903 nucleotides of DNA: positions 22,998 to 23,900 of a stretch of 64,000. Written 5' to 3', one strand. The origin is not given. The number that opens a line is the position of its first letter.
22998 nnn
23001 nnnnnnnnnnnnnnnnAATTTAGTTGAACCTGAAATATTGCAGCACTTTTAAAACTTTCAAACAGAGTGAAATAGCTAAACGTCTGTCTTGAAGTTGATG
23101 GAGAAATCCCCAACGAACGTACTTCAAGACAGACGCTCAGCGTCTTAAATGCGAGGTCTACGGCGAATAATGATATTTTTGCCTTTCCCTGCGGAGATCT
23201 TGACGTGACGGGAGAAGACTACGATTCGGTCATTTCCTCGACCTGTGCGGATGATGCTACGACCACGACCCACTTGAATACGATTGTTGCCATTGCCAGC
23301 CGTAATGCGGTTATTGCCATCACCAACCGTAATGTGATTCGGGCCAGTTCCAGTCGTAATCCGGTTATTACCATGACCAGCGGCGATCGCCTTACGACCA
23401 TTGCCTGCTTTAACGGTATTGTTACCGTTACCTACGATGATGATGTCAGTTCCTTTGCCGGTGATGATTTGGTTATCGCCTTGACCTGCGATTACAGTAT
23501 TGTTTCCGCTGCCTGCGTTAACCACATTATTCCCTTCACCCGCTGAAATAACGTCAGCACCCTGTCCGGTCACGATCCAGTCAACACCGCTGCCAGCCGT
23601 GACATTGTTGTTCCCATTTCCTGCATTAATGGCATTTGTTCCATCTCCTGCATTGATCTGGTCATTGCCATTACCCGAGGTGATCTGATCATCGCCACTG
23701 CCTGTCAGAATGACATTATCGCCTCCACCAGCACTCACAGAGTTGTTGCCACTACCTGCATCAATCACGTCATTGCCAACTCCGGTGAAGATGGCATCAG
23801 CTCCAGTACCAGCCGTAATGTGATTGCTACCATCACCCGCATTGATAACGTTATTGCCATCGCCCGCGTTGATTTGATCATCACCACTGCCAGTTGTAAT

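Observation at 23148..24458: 48 perfectly phased Asn-rich nonapeptides with a basic, not acidic, C-terminal tail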

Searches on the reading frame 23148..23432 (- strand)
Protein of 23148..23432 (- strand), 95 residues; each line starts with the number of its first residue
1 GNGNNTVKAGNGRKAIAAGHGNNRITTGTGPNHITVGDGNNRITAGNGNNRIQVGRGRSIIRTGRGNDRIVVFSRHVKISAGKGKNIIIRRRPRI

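Call 58: find_homologous_proteins(query=window:23148-23432:-, max_evalue=0.001)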
Query window:23148-23432:-: 2 candidates shared short words with the query, none scored E <= 0.001.

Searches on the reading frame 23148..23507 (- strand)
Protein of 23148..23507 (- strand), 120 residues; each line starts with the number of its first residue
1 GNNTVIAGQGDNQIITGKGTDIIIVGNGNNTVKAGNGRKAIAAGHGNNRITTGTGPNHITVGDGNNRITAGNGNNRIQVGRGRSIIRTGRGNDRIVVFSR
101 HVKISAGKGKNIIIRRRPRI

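Call 45: find_related_loci(query=window:23148-23507:-, collection=metagenome_contigs, flank=6000)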
Query window:23148-23507:- (120 aa) in metagenome_contigs; peptide patterns used: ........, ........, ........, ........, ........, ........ (x = any residue, [..] = any of these).
522 stretches matched a pattern; 8 encode a relative of the query (tblastn E <= 1e-3); 8 distinct loci.
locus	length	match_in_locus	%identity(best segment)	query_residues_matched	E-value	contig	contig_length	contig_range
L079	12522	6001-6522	37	1-114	5e-21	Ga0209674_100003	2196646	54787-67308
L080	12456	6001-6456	42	1-113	2e-20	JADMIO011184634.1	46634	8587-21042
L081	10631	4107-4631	32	1-117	1e-17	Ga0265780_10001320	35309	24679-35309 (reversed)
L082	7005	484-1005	35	1-120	5e-17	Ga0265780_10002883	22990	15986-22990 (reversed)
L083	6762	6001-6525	35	1-113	2e-13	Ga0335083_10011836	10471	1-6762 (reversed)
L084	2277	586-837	40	4-109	6e-9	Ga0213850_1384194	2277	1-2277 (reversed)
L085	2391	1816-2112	34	3-98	2e-5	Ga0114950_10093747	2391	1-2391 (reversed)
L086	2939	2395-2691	34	3-98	1e-5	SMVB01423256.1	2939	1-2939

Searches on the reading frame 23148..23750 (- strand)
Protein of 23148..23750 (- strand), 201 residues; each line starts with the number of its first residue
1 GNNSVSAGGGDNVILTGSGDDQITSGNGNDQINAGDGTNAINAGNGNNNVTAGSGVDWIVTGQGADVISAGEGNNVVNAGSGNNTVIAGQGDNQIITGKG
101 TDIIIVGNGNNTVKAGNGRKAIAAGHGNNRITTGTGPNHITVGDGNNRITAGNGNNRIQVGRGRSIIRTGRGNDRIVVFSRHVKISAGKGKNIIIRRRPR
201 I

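Call 15: find_homologous_proteins(query=window:23148-23750:-, max_evalue=0.00001)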
Query window:23148-23750:- (201 aa): 203 proteins with E <= 0.00001 among 2484 candidates; the best 120 are listed.
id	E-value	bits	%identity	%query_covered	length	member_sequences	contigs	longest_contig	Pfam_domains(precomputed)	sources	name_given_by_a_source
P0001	2.3e-32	131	45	73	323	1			PF00353.26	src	-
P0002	2.6e-27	114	40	96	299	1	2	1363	PF00353.26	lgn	-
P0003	4.0e-27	114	36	78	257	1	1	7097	PF00353.26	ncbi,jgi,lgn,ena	jgi:Ca2+-binding RTX toxin-like protein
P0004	4.1e-26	110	43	94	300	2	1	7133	PF00353.26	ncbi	-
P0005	5.2e-25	107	40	97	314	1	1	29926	PF00353.26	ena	-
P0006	1.1e-24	106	43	72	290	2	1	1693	PF00353.26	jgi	-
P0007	1.4e-24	105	46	65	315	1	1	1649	PF00353.26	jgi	jgi:Ca2+-binding RTX toxin-like protein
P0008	1.5e-24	105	42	95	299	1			PF00353.26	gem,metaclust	metaclust:\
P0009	1.7e-23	102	42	98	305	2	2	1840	PF00353.26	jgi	jgi:Ca2+-binding RTX toxin-like protein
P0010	2.6e-23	101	43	95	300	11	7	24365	PF00353.26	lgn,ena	-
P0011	2.4e-22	98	38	71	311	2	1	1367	PF00353.26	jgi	jgi:Ca2+-binding RTX toxin-like protein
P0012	2.5e-21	95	40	94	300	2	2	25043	PF00353.26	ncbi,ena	-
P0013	3.8e-21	94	51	72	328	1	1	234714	PF08548.18,PF00353.26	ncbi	-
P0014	4.4e-21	94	43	96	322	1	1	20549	PF00353.26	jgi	jgi:Ca2+-binding RTX toxin-like protein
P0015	5.4e-21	94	36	86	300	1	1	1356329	PF00353.26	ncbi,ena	-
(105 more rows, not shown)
